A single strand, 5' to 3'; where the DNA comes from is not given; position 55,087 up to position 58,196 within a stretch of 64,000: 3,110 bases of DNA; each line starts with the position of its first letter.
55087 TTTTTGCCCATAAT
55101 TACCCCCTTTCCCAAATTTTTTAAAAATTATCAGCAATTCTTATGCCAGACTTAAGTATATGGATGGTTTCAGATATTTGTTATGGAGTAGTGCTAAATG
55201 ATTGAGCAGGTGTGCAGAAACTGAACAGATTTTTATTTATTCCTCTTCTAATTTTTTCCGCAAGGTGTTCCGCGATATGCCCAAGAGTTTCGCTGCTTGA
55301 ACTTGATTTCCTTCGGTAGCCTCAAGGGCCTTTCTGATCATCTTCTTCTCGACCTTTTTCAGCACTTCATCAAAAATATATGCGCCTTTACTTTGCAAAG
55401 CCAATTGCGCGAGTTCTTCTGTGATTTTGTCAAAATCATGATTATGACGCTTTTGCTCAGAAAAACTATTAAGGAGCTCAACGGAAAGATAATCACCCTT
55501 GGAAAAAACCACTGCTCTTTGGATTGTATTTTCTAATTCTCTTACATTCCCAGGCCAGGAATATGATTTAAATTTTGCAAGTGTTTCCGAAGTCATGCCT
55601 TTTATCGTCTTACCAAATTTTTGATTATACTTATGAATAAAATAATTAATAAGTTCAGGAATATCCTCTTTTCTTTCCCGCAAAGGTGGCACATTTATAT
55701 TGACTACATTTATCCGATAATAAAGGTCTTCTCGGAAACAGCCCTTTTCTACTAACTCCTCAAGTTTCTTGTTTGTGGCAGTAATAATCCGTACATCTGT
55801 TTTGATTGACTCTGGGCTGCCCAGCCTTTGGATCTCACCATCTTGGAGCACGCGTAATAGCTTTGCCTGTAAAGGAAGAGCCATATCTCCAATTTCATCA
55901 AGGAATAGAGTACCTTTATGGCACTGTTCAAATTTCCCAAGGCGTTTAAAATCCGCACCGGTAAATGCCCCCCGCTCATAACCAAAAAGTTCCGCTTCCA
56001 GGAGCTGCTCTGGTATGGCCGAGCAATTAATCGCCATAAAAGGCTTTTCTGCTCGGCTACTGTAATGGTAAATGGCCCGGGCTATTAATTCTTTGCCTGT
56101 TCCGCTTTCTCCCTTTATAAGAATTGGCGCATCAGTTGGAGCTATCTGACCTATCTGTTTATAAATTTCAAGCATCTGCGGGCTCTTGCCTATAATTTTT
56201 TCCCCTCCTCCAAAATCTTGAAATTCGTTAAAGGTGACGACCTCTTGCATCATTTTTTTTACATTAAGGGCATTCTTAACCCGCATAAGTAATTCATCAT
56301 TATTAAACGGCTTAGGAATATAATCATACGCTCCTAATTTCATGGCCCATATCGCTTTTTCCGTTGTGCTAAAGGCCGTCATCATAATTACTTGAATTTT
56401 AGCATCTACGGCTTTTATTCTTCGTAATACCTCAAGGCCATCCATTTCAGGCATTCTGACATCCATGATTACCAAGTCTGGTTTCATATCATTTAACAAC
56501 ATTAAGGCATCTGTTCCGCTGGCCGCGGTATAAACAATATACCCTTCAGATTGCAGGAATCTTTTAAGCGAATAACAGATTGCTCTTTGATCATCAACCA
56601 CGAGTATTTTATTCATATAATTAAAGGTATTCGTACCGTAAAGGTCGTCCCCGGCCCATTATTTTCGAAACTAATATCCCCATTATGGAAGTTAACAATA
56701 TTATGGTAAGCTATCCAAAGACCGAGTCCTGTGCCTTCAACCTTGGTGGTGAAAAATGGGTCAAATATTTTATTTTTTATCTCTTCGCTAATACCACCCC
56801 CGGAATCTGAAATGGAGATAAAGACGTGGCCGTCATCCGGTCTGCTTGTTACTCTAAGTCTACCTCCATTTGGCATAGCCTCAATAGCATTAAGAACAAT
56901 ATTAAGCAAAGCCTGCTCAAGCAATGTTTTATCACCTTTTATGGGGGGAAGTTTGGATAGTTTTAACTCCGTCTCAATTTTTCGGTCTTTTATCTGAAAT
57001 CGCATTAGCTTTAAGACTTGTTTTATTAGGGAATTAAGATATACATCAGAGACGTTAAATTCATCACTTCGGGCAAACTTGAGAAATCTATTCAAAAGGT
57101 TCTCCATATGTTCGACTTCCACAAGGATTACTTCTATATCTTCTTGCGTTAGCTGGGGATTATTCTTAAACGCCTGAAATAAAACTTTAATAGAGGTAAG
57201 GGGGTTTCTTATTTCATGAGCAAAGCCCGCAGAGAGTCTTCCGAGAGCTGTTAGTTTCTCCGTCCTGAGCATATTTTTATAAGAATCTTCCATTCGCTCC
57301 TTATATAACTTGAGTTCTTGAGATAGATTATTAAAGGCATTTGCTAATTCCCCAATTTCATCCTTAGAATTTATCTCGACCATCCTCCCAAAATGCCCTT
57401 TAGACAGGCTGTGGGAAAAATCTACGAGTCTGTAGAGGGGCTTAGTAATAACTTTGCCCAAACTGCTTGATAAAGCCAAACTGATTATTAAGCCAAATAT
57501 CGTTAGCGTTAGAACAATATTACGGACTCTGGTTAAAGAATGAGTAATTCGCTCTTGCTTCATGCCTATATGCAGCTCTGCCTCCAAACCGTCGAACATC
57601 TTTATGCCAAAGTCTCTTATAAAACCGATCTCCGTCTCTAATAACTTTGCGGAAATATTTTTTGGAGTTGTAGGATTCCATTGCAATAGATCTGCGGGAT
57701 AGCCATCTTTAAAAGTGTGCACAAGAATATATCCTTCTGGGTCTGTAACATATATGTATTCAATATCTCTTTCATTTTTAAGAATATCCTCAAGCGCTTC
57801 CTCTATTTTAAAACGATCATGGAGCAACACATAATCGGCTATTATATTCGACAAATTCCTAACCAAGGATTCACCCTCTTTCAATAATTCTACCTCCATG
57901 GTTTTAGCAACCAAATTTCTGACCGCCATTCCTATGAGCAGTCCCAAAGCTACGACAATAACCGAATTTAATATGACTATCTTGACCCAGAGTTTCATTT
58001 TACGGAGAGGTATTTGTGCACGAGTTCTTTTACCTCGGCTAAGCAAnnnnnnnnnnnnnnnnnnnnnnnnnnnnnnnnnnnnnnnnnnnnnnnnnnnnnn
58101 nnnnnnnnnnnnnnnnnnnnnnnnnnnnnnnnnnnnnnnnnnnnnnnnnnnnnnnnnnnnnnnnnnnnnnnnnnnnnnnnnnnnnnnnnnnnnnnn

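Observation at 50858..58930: Oxyanion-responsive respiratory module: PhnD-like binding protein + histidine kinase + sigma-54 regulator controlling a TAT-exported Mo-bisPGD reductase (AB + TorD) and a Mo/W uptake system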

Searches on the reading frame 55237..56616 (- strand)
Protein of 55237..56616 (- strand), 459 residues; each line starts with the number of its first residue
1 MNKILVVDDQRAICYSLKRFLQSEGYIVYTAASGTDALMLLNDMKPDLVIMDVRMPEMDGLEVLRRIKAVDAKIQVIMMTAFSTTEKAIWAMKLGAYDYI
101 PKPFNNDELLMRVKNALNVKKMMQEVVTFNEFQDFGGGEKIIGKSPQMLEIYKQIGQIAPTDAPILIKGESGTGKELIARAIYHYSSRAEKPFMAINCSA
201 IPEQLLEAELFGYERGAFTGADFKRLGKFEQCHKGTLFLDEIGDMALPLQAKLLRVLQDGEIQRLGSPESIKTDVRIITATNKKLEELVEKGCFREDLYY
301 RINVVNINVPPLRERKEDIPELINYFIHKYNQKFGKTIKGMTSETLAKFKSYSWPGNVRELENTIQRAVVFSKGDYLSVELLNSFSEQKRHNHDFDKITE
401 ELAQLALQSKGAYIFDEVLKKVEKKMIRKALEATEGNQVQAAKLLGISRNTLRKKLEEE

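Call 4: search_protein_families(library=pfam, proteins=[window:55237-56616:-])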
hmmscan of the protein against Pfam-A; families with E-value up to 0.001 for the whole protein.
window:55237-56616:- (459 aa): 8 families
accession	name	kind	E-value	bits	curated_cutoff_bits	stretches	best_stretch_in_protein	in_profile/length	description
PF00158.32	Sigma54_activat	-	1.9e-72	242.8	20.2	1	141-307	1-167/168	Sigma-54 interaction domain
PF00072.30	Response_reg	-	1.8e-33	115.5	30.2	1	4-113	1-110/111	Response regulator receiver domain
PF25601.1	AAA_lid_14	-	1.1e-26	92.9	27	1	313-392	1-80/87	AAA+ ATPase lid domain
PF14532.12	Sigma54_activ_2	-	1.5e-23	84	25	1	142-312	1-138/138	Sigma-54 interaction domain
PF02954.25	HTH_8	-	3.9e-16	58.9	22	1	419-458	2-41/42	Bacterial regulatory protein, Fis family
PF07728.20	AAA_5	-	2.6e-07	31.2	22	1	165-284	2-124/139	AAA domain (dynein-related subfamily)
PF07724.20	AAA_2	-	5.3e-06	27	27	1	165-288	6-130/166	AAA domain (Cdc48 subfamily)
PF00004.35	AAA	-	7.1e-06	26.9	21.2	1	165-286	1-112/131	ATPase family associated with various cellular activities (AAA)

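Call 5: search_protein_families(library=ncbifam, proteins=[window:55237-56616:-])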
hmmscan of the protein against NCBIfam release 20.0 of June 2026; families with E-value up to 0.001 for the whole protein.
window:55237-56616:- (459 aa): 123 families (the best 25 are shown)
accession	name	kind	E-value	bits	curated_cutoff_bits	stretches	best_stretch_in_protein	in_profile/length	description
TIGR01818.1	ntrC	equivalog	4.5e-151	503.8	558.6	1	4-458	1-462/463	nitrogen regulation protein NR(I)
NF008469.0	PRK11361.1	equivalog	6.4e-146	486.7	714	1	2-458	5-453/461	acetoacetate metabolism transcriptional regulator AtoC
TIGR02915.1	PEP_resp_reg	equivalog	1.3e-127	426.4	502.6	1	4-456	1-439/445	PEP-CTERM-box response regulator transcription factor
NF008176.1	PRK10923.1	equivalog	2.3e-125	418.9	620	1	3-458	5-465/469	nitrogen regulation protein NR(I)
NF007689.0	PRK10365.1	equivalog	2.6e-125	418.7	760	1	3-456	7-439/441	sigma-54-dependent response regulator transcription factor ZraR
NF041552.1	TF_PrdR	equivalog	1.3e-118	396.9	795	1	122-457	253-574/577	sigma-54 dependent transcriptional regulator PrdR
NF041946.1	LuxO_transreg_Vib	equivalog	3.5e-117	392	800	1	7-457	2-458/463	quorum-sensing sigma-54 dependent transcriptional regulator LuxO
NF051870.1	NAssimRespRegNtrX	equivalog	2.1e-114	382.9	600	1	1-457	1-448/452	nitrogen assimilation response regulator NtrX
NF011695.0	PRK15115.1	equivalog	1.6e-112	376.5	763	1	3-456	8-433/445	two-component system response regulator GlrR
NF050807.1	TransRegFlbDCaul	equivalog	3.2e-108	362.5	750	1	23-458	22-437/454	sigma-54-dependent transcriptional regulator FlbD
TIGR01817.1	nifA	equivalog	2.4e-106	356.6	528.85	1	125-448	182-516/534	nif-specific transcriptional activator NifA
NF003451.0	PRK05022.1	equivalog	1.1e-103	347.7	476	1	118-454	169-503/512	nitric oxide reductase transcriptional regulator NorR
NF049963.1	RespRegFlgRCampy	domain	1.6e-101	340.3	750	1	4-404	3-396/429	fla regulon two-component system response regulator FlgR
NF038308.1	RNA_repair_RtcR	equivalog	6.4e-99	332.2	650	1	137-453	178-505/530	RNA repair transcriptional activator RtcR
TIGR02329.1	propionate_PrpR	equivalog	1.7e-90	304.2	499.2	1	128-457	201-525/526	propionate catabolism operon regulatory protein PrpR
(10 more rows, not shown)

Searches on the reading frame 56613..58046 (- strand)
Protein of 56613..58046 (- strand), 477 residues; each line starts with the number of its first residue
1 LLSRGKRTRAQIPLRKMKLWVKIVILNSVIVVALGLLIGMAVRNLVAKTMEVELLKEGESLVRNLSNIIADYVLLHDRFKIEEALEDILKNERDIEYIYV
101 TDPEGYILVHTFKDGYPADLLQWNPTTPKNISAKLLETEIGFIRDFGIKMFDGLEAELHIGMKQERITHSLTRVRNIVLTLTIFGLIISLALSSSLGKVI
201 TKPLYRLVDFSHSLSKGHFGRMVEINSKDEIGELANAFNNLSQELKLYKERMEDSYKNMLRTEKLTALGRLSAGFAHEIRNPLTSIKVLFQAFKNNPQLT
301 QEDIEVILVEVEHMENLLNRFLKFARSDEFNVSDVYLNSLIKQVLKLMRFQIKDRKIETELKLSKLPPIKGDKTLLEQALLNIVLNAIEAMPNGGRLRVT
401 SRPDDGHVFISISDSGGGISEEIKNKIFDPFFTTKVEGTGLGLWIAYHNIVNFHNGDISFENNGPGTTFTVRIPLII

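Call 4: search_protein_families(library=pfam, proteins=[window:56613-58046:-])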
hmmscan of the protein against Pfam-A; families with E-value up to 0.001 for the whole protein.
window:56613-58046:- (477 aa): 3 families
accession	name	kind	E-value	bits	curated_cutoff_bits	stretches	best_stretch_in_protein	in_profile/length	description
PF02518.31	HATPase_c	-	4.7e-25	88.6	26.4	1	371-475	1-109/111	Histidine kinase-, DNA gyrase B-, and HSP90-like ATPase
PF00512.31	HisKA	-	1.4e-13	51.1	26.9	1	268-329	2-65/66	His Kinase A (phospho-acceptor) domain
PF00672.30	HAMP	-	1.2e-08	35.5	25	1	197-246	3-52/53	HAMP domain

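Call 5: search_protein_families(library=ncbifam, proteins=[window:56613-58046:-])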
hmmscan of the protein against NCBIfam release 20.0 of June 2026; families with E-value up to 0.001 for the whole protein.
window:56613-58046:- (477 aa): 86 families (the best 25 are shown)
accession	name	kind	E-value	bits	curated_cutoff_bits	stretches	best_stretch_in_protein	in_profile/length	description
NF008468.0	PRK11360.1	equivalog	1.2e-68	231.9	646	1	256-475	384-608/616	two-component system sensor histidine kinase AtoS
NF007688.0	PRK10364.1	equivalog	7.3e-59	199.7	479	1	255-476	227-452/460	two-component system sensor histidine kinase ZraS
NF033092.0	HK_WalK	equivalog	3.4e-46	158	725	2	275-474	379-593/594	cell wall metabolism sensor histidine kinase WalK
NF046044.1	PnpS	equivalog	1.2e-35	123.3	400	1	276-474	178-390/390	two-component system histidine kinase PnpS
NF053867.1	SprKinKinDBac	equivalog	2.6e-35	121.9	775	1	261-475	279-497/500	sporulation kinase KinD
NF008312.0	PRK11100.1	equivalog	1.5e-34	119.7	356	1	160-472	166-471/477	two-component system sensor histidine kinase CreC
NF012163.2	BaeS_SmeS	equivalog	1.9e-33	116.1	500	1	177-463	165-445/457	sensor histidine kinase efflux regulator BaeS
TIGR01386.1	cztS_silS_copS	subfamily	9.5e-33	113.8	292.55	1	17-474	2-457/457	heavy metal sensor histidine kinase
NF052574.1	HisKinEspCMyxo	equivalog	3.2e-32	111.6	1200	1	259-474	408-636/785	serine histidine kinase EspC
NF010411.0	PRK13837.1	equivalog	3.9e-32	111.2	647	1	228-475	408-675/828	two-component system VirA-like sensor kinase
NF038348.1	T2SS_HK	subfamily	1.2e-30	106.5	450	2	325-475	424-573/574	histidine kinase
NF007837.0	PRK10549.1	equivalog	9.3e-30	103.7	603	1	186-474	174-457/466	envelope stress sensor histidine kinase BaeS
NF047496.1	HK_LIC11548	equivalog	4.8e-29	101.6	750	1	162-475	264-589/589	LIC_11548 family sensor histidine kinase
NF047497.1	HK_LIC_12097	equivalog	7.3e-29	100.6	500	1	255-475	137-366/367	LIC_12097 family sensor histidine kinase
NF007004.0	PRK09467.1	equivalog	1.3e-28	100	415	1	186-466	166-426/440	two-component system sensor histidine kinase EnvZ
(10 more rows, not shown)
